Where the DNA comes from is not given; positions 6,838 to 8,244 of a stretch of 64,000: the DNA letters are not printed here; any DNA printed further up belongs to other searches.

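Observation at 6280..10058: Uncharacterised three-gene nuclease-like operon (DUF2779, DUF4365, 368-aa unknown) convergent with an N6-type methylase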

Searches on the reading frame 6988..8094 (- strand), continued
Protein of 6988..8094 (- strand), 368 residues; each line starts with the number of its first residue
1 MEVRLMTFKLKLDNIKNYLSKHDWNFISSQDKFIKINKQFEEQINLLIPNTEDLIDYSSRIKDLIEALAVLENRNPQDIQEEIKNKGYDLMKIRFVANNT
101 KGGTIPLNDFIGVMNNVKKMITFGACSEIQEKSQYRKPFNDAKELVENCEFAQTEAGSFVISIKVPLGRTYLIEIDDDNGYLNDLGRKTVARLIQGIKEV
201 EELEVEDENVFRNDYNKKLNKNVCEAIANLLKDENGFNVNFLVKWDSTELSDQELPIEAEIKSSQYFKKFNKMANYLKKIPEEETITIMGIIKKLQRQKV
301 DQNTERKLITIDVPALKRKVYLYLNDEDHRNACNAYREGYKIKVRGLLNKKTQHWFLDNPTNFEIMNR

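Call 63: get_annotated_region(hit=H14, flank=6000)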
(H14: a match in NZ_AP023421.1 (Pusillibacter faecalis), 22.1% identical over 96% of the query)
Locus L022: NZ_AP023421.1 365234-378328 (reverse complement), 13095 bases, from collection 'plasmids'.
description: Pusillibacter faecalis strain MM59 plasmid pMM59_01
organism: Pusillibacter faecalis (NCBI taxid 2714358)
taxonomy: Bacteria; Bacillota; Clostridia; Eubacteriales; Oscillospiraceae; Pusillibacter; Pusillibacter faecalis
host: -; source: Homo sapiens; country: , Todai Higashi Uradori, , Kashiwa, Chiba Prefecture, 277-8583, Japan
typing (MOB-suite, as given by PLSDB): conjugative; relaxase MOBQ,MOBV; mating-pair formation MPF_T
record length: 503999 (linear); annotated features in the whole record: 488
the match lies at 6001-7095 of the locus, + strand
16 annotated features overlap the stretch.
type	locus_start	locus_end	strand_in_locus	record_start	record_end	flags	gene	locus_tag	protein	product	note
CDS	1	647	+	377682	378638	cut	-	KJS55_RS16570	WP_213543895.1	glycosyltransferase family 2 protein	-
CDS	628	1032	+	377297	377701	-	-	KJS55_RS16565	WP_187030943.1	GtrA family protein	-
CDS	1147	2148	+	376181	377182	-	trpS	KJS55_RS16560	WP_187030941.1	tryptophan--tRNA ligase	GO:0006436 - tryptophanyl-tRNA aminoacylation [Evidence IEA]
CDS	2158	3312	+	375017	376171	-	-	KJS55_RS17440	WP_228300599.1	MraY family glycosyltransferase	-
CDS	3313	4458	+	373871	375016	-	wecB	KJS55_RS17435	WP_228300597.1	UDP-N-acetylglucosamine 2-epimerase (non-hydrolyzing)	GO:0009103 - lipopolysaccharide biosynthetic process [Evidence IEA]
CDS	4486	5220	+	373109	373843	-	-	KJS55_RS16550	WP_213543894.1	hypothetical protein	-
CDS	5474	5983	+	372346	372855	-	-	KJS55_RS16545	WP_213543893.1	DUF4365 domain-containing protein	-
CDS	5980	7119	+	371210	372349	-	-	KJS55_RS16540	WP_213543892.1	hypothetical protein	-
CDS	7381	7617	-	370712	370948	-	-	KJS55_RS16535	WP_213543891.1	helix-turn-helix domain-containing protein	-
CDS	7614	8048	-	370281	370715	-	-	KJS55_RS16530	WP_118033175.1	sigma-70 family RNA polymerase sigma factor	GO:0006352 - DNA-templated transcription initiation [Evidence IEA]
CDS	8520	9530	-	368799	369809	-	-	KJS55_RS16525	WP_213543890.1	ABC transporter permease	-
CDS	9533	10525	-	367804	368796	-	-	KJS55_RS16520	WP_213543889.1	ABC transporter permease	-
CDS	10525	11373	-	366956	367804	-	-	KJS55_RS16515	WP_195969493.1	ABC transporter ATP-binding protein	-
CDS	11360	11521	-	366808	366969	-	-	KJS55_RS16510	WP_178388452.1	hypothetical protein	-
CDS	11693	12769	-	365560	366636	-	-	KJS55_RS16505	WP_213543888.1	histidine kinase dimerization/phospho-acceptor domain-containing protein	GO:0007165 - signal transduction [Evidence IEA]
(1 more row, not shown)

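Call 64: get_annotated_region(hit=H15, flank=6000)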
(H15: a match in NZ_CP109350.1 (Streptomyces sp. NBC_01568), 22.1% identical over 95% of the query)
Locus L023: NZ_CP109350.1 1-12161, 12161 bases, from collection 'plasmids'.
description: Streptomyces sp. NBC_01568 plasmid unnamed1, complete sequence
organism: Streptomyces sp. NBC_01568 (NCBI taxid 2975882)
taxonomy: Bacteria; Actinomycetota; Actinomycetes; Kitasatosporales; Streptomycetaceae; Streptomyces; Streptomyces sp. NBC 01568
host: -; source: -; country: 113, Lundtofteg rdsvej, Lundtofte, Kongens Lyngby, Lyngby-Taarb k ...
typing (MOB-suite, as given by PLSDB): non-mobilizable; replicon rep_cluster_1879,rep_cluster_1910
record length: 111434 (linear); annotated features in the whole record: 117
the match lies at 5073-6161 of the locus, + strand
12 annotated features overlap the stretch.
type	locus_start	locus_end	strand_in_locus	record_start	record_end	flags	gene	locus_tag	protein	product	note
CDS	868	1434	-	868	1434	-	-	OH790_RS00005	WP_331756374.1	hypothetical protein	-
CDS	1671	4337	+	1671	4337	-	-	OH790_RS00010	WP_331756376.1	Helicase associated domain protein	-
CDS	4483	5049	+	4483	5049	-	-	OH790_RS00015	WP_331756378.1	DUF4365 domain-containing protein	-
CDS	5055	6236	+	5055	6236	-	-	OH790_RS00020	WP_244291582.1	hypothetical protein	-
CDS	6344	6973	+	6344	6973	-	-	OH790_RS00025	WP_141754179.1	hypothetical protein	-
CDS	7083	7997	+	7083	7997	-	-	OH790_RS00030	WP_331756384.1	hypothetical protein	-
CDS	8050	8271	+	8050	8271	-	-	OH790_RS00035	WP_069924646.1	hypothetical protein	-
CDS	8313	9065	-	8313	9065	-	-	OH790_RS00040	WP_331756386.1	hypothetical protein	-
CDS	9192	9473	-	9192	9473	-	-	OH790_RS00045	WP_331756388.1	hypothetical protein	-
CDS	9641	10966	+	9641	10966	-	-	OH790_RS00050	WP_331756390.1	hypothetical protein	-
CDS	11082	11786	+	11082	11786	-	-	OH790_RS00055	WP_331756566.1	HNH endonuclease family protein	-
CDS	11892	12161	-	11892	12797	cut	-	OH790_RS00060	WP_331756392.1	hypothetical protein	-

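Call 67: fold_search(model_id=the predicted structure, library=pdb)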
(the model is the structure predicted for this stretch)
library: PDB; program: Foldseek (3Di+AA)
matches with E <= 10: 611; with E <= 0.001: 0
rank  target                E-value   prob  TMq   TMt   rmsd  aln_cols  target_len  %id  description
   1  3f2b_A                3.5e-03  1.00  0.19  0.08   4.9        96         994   18  DNA Polymerase PolC from Geobacillus kaustophilus complex with DNA, dGTP, Mg and Zn (released 2009-01-20)
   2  3f2c_A                3.5e-03  1.00  0.18  0.08   5.1        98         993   17  DNA Polymerase PolC from Geobacillus kaustophilus complex with DNA, dGTP and Mn (released 2009-01-20)
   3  1gm5_A                1.4e-02  0.91  0.19  0.10  21.1       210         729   14  Structure of RecG bound to three-way DNA junction (released 2001-10-03)
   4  4gn3_J                2.1e-02  1.00  0.17  0.50   5.7        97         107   12  OBody AM1L10 bound to hen egg-white lysozyme (released 2013-08-21)
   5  8bhu_CCC              2.4e-02  1.00  0.14  0.50   5.3        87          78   20  Crystal Structure of SilF (Ag(I) form (released 2023-11-15)
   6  2k50_MODEL_1_A        3.2e-02  0.99  0.18  0.45   4.8        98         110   14  Solution NMR Structure of the replication Factor A Related Protein from Methanobacterium thermoautotrophicum.  (released 2008-07-15)
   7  3eiv_D                3.6e-02  1.00  0.19  0.56   3.9        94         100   16  Crystal Structure of Single-stranded DNA-binding protein from Streptomyces coelicolor (released 2009-09-08)
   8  4gn3_N                3.6e-02  1.00  0.17  0.52   6.0        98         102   12  OBody AM1L10 bound to hen egg-white lysozyme (released 2013-08-21)
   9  2pqa_C                3.8e-02  1.00  0.18  0.46   4.5        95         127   16  Crystal Structure of Full-length Human RPA 14/32 Heterodimer (released 2007-11-13)
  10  4joi_B                4.0e-02  0.99  0.16  0.36   5.3        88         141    9  Crystal structure of the human telomeric Stn1-Ten1 complex (released 2013-05-29)
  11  4gn3_R                4.2e-02  1.00  0.17  0.51   5.8        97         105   12  OBody AM1L10 bound to hen egg-white lysozyme (released 2013-08-21)
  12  8xp4_B                4.2e-02  1.00  0.18  0.14   4.2        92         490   16  Crystal Structure of human lysyl-tRNA synthetase with acetyllysine (released 2025-01-22)
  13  4dpg_D                4.5e-02  0.99  0.16  0.12   5.0        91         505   15  Crystal Structure of Human LysRS: P38/AIMP2 Complex I (released 2013-02-13)
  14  8xp4_A                5.5e-02  1.00  0.18  0.14   4.3        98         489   15  Crystal Structure of human lysyl-tRNA synthetase with acetyllysine (released 2025-01-22)
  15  4dpg_E                5.5e-02  0.99  0.17  0.13   4.3        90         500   16  Crystal Structure of Human LysRS: P38/AIMP2 Complex I (released 2013-02-13)
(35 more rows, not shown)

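Call 69: search_solved_structures(query=A2, max_evalue=10)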
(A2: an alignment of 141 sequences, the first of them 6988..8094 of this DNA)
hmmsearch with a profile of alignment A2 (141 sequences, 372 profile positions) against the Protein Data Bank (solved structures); distinct sequences matched with E-value up to 10: 3.
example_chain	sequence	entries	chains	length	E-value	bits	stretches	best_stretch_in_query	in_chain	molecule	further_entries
9mmh_A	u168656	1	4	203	0.53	12.1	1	24-76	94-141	Phosphoglycerate mutase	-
6cng_A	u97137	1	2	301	0.9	11.4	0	29-112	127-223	Fatty Acid Kinase (Fak) B3 protein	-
4iqb_A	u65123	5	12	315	1.9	10.3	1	257-296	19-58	Thymidylate synthase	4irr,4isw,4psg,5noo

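Call 71: search_protein_families(library=pfam, alignment_id=A3, max_evalue=1)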
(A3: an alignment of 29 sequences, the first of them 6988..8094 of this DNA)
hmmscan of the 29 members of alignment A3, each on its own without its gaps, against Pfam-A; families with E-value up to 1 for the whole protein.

A. member 1, window:6988-8094:- (368 aa): 3 families
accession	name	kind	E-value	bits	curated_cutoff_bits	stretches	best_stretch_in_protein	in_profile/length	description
PF01336.31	tRNA_anti-codon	-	0.12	12.8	27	0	286-351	1-60/75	OB-fold nucleic acid binding domain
PF19145.5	DUF5827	-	0.15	12.7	26.8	0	189-211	33-55/87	Family of unknown function (DUF5827)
PF23202.1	PAH_ZNF598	-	0.66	10.7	25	0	11-68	21-81/83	ZNF598 PAH domain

B. families by the number of members that match (of 29 scanned): 39 families (the first 25 are shown)
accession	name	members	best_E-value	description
PF01336.31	tRNA_anti-codon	5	0.0011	OB-fold nucleic acid binding domain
PF17033.10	Peptidase_M99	1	0.00085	Carboxypeptidase controlling helical cell shape catalytic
PF03698.18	UPF0180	1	0.0031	Uncharacterised protein family (UPF0180)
PF17191.10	RecG_wedge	1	0.0038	RecG wedge domain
PF19296.4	RelA_AH_RIS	1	0.0075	RelA/SpoT, AH and RIS domains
PF18700.6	Castor1_N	1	0.01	Cytosolic arginine sensor for mTORC1 subunit 1 N-terminal domain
PF09669.15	Phage_pRha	1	0.015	Phage regulatory protein Rha (Phage_pRha)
PF22780.1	HI0933_like_1st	1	0.021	HI0933-like protein barrel and H2TH domain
PF12781.13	AAA_9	1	0.027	ATP-binding dynein motor region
PF16258.11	DUF4912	1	0.031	Domain of unknown function (DUF4912)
PF22970.2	DUF7028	1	0.036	Domain of unknown function (DUF7028)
PF14512.11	TM1586_NiRdase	1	0.039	Putative TM nitroreductase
PF12869.13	tRNA_anti-like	1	0.042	tRNA_anti-like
PF18017.8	SAM_4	1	0.044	SAM domain (Sterile alpha motif)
PF08721.17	Tn7_Tnp_TnsA_C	1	0.046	TnsA endonuclease C terminal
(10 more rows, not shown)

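Call 92: fold_search(model_id=the predicted structure, library=viral)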
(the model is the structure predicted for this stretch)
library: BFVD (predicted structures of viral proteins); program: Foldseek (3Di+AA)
matches with E <= 10: 633; with E <= 0.001: 4
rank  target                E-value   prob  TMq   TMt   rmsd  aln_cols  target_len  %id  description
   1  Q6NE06                8.2e-24  1.00  0.55  0.53   9.8       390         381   21  Uncharacterized protein [Leptospira phage LE1]
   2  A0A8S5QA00            6.5e-08  1.00  0.27  0.27  15.7       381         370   11  DUF6575 domain-containing protein [Siphoviridae sp. ctoic9]
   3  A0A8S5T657            2.2e-07  1.00  0.32  0.40  12.6       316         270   11  Uncharacterized protein [Myoviridae sp. ctLIM9]
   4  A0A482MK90            2.9e-04  1.00  0.21  0.72   2.4        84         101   24  Uncharacterized protein [Nodularia phage vB_NspS-kac65v162]
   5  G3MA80                2.4e-03  0.82  0.18  0.11  21.7       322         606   11  Gp339 [Bacillus phage G]
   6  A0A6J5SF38            2.9e-03  0.99  0.16  0.21  16.8       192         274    9  Uncharacterized protein [uncultured Caudovirales phage]
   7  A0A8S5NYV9            5.0e-03  1.00  0.19  0.30   7.2       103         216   13  tRNA_anti-like [Siphoviridae sp. ctiMP24]
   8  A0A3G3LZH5            6.2e-03  1.00  0.19  0.37   2.5        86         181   14  SsDNA binding protein [Brevibacterium phage Cantare]
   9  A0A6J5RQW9            1.1e-02  1.00  0.18  0.42   5.0        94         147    8  Uncharacterized protein [uncultured Caudovirales phage]
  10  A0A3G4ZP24            1.2e-02  1.00  0.18  0.43   4.3        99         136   12  Uncharacterized protein [Terrestrivirus sp.]
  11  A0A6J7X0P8            1.3e-02  0.99  0.18  0.23  15.0       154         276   14  Uncharacterized protein [uncultured Caudovirales phage]
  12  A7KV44                1.9e-02  0.75  0.17  0.05  16.6       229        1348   12  (no name in the UniProt tables at hand)
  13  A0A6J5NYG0            2.0e-02  0.89  0.19  0.16  32.7       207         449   12  DnaE_OBF domain containing protein [uncultured Caudovirales phage]
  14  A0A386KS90            2.6e-02  1.00  0.17  0.53   4.2        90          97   17  Uncharacterized protein [Microbacterium phage ValentiniPuff]
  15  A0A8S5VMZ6            3.3e-02  1.00  0.20  0.10   4.1        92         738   10  (no name in the UniProt tables at hand)
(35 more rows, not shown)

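Call 93: search_protein_families(library=phrogs, proteins=[window:6988-8094:-], max_evalue=0.001)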
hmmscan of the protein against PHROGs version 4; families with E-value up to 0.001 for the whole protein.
window:6988-8094:- (368 aa): 1 family
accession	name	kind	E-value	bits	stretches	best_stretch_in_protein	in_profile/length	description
phrog_27927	-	unknown function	6.3e-13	49.6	1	10-295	10-296/370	-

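Call 94: search_dna_similar(query=P0060, collection=phages, mode=protein, max_rows=15, max_evalue=0.001)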
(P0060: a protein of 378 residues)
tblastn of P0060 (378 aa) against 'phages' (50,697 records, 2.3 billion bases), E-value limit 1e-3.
Records with a match: 4; places in all: 4; records where one place covers at least 80% of the query: 4.
Best place of each record, by identity: <60% 4.
By first word of the organism name: Leptospira 2; Mycobacterium 2.
By host as written in the record: - 2; Mycobacterium abscessus GD102 1; Mycobacterium abscessus GD54 1.
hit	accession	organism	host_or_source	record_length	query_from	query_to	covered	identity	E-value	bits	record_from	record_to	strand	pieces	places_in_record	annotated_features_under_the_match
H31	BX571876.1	Leptospira phage LE1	-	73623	14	375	96%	22.9%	3e-12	74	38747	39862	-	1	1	hypothetical protein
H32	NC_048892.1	Leptospira phage LE1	-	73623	14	375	96%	22.9%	3e-12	74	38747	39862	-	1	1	hypothetical protein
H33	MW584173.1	Mycobacterium phage prophi102-2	Mycobacterium abscessus GD102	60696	6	359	94%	23.0%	5e-19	95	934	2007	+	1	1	2: hypothetical protein | 1: hypothetical protein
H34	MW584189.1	Mycobacterium phage prophiGD54-1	Mycobacterium abscessus GD54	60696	6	359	94%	23.0%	5e-19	95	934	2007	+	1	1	2: hypothetical protein | 1: hypothetical protein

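Call 95: get_annotated_region(hit=H33, flank=4000)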
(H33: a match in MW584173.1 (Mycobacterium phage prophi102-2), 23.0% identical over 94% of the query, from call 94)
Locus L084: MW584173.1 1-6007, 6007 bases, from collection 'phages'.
description: Mycobacterium phage prophi102-2, complete genome.
organism: Mycobacterium phage prophi102-2 (NCBI taxid 2813210)
taxonomy: Viruses; Duplodnaviria; Heunggongvirae; Uroviricota; Caudoviricetes
host: Mycobacterium abscessus GD102; source: -; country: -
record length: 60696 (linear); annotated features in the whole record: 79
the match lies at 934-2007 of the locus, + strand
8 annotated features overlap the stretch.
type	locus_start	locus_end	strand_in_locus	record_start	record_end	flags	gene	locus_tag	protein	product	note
CDS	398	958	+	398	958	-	1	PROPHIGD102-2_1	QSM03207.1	hypothetical protein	-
CDS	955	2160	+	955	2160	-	2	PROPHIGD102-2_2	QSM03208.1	hypothetical protein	-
CDS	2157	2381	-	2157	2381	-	3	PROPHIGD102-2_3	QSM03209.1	hypothetical protein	-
CDS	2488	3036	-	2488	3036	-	4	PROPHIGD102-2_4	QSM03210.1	hypothetical protein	-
CDS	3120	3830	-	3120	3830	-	5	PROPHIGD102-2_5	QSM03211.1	hypothetical protein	-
CDS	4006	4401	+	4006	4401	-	6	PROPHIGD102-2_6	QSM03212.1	WXG motif protein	-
CDS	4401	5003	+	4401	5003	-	7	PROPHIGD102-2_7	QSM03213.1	hypothetical protein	-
CDS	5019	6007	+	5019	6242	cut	8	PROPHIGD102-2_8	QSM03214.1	WXG motif protein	-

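Call 96: get_annotated_region(hit=H32, flank=4000)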
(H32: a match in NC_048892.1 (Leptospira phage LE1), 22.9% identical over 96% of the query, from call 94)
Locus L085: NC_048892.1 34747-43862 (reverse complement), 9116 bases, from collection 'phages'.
description: Leptospira biflexa temperate bacteriophage LE1.
organism: Leptospira phage LE1 (NCBI taxid 137511)
taxonomy: Viruses; Duplodnaviria; Heunggongvirae; Uroviricota; Caudoviricetes; Saintgironsvirus; Saintgironsvirus LE1
host: -; source: -; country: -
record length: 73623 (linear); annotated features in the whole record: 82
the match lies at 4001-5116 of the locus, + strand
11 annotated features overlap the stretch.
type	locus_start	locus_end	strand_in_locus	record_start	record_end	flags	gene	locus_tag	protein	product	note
CDS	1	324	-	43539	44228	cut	-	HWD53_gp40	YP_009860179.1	hypothetical protein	bZIP transcription factor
CDS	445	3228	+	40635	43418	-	-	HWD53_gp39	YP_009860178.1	hypothetical protein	-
CDS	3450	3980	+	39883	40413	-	-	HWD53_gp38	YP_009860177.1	hypothetical protein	-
CDS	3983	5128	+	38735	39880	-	-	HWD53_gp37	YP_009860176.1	hypothetical protein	-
CDS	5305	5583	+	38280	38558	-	-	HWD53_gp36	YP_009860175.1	hypothetical protein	Unknown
CDS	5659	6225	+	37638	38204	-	-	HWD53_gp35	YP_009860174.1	hypothetical protein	Unknown. Leucine rich repeat N-terminal domain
CDS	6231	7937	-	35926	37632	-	-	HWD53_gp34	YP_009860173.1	glycine-rich protein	-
CDS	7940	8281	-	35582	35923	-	-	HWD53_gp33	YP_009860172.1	hypothetical protein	-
CDS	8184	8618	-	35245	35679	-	-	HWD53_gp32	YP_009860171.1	hypothetical protein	Unknown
CDS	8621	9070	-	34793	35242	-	-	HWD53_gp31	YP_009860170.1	hypothetical protein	-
CDS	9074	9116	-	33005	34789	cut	-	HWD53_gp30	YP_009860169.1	protein kinase C binding protein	-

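Call 106: search_protein_families(library=pfam, proteins=[L004:551-1210:+, L014:9151-10098:+, L014:3136-5190:+, L014:6173-7255:+, L001:9422-10720:+, L001:10722-12215:+, L018:7142-7750:+, L023:1671-4337:+], max_evalue=0.001)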
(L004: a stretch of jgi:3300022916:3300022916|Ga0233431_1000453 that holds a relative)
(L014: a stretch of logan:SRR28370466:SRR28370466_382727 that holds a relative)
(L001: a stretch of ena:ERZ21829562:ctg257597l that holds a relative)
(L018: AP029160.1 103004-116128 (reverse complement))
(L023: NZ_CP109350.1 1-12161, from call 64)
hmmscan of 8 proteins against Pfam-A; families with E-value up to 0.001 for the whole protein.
L004:551-1210:+ (219 aa): 2 families
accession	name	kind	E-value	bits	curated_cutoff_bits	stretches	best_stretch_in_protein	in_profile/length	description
PF12705.13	PDDEXK_1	-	4.9e-12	46.7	22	1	96-213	122-242/247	PD-(D/E)XK nuclease superfamily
PF01930.23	Cas_Cas4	-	0.00054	20.5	22.7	1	99-217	53-155/160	Domain of unknown function DUF83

L014:9151-10098:+ (316 aa): 3 families
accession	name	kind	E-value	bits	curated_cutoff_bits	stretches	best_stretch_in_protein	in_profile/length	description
PF04313.20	HSDR_N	-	6.1e-45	154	25.1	1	8-204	4-197/198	Type I restriction enzyme R protein N terminus (HSDR_N)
PF18766.7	SWI2_SNF2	-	1.4e-13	51.4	26.7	1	263-311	1-44/221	SWI2/SNF2 ATPase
PF04851.21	ResIII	-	0.00012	22.5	22.5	1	270-309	10-47/164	Type III restriction enzyme, res subunit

L014:3136-5190:+ (684 aa): 0 families

L014:6173-7255:+ (360 aa): 1 family
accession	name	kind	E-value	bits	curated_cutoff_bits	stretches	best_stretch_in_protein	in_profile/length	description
PF25819.1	Nal1_C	-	0.00033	20.4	26.1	0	254-320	155-214/268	Nal1 C-terminal domain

L001:9422-10720:+ (432 aa): 0 families

L001:10722-12215:+ (497 aa): 0 families

L018:7142-7750:+ (202 aa): 0 families

L023:1671-4337:+ (888 aa): 3 families
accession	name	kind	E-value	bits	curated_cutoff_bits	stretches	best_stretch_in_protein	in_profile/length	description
PF03457.19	HA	-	5.9e-41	139.1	28.4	4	573-638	4-61/64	Helicase associated domain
PF04851.21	ResIII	-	8.2e-15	55.5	22.5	1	13-211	8-163/164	Type III restriction enzyme, res subunit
PF00270.35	DEAD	-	1.4e-08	35.1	26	1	38-210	19-160/167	DEAD/DEAH box helicase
